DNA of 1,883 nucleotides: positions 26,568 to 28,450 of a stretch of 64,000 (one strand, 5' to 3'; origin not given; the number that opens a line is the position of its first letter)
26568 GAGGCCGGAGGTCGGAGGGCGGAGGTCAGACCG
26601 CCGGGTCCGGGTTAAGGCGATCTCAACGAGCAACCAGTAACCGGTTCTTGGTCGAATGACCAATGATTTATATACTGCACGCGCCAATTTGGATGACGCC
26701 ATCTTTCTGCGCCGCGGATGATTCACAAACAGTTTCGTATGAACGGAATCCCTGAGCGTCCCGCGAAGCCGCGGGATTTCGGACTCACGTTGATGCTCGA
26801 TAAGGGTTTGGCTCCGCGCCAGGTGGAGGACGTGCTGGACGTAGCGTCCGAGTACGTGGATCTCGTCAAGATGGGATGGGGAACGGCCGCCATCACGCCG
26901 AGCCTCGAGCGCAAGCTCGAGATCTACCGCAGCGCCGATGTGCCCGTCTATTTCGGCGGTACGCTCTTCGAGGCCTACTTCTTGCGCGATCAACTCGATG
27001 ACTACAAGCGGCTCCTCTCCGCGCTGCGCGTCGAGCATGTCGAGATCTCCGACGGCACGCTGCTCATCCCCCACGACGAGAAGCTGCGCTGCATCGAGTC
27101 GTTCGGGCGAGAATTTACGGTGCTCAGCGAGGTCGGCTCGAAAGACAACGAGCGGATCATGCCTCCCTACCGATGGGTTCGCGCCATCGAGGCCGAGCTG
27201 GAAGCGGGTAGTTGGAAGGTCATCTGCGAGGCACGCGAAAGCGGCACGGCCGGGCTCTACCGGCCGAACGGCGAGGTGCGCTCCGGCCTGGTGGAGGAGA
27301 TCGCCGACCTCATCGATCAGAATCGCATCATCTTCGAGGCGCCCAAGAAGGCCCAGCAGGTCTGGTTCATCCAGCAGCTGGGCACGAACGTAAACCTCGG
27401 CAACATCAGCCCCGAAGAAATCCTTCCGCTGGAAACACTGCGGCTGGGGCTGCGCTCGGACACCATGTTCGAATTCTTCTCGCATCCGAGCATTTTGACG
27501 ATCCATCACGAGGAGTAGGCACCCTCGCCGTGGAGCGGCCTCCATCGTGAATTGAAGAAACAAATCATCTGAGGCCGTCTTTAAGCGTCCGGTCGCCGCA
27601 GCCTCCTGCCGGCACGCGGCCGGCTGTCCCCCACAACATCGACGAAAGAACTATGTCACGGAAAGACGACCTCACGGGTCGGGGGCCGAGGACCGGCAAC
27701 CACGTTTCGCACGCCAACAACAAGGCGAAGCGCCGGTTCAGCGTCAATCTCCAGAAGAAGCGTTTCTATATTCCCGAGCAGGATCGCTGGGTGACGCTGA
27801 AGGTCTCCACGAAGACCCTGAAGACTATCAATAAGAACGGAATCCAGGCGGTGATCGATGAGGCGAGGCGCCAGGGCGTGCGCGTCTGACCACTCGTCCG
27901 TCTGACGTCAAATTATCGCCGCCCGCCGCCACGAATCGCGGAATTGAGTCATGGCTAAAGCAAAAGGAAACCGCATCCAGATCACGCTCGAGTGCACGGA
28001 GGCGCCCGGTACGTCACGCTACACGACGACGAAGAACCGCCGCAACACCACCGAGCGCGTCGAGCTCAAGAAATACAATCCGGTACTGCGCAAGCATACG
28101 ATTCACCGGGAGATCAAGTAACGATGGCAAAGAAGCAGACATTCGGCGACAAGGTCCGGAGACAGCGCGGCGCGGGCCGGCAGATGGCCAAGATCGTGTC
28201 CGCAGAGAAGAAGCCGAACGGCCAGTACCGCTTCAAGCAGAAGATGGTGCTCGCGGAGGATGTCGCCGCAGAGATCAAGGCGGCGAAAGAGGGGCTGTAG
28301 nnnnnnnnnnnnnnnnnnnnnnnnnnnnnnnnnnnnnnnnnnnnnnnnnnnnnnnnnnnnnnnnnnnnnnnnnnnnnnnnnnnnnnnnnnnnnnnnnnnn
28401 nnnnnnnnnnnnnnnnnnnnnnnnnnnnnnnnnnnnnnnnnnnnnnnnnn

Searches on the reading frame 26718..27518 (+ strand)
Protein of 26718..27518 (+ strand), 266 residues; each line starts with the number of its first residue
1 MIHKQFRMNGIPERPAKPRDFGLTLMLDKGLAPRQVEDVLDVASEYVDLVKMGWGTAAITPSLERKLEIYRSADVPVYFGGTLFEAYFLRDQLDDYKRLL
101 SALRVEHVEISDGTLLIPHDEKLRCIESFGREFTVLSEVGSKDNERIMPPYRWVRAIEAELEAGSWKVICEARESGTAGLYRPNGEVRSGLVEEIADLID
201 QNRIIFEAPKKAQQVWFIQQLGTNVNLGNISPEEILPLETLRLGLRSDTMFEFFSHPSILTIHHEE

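Call 71: search_protein_families(library=pfam, proteins=[window:26718-27518:+], max_evalue=0.01)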
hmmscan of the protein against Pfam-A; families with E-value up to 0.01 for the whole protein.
window:26718-27518:+ (266 aa): 1 family
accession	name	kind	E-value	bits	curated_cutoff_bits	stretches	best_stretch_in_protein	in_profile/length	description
PF02679.21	ComA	-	3.9e-88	295.4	25.2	1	12-248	1-243/243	(2R)-phospho-3-sulfolactate synthase (ComA)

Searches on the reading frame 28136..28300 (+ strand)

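Call 71: search_protein_families(library=pfam, proteins=[window:28136-28300:+], max_evalue=0.01)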
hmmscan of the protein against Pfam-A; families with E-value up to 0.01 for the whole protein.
window:28136-28300:+ (54 aa): 1 family
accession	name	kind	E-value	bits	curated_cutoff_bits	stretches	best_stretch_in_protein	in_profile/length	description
PF14128.11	DUF4295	-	6.1e-05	23.2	27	1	10-44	9-44/47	Domain of unknown function (DUF4295)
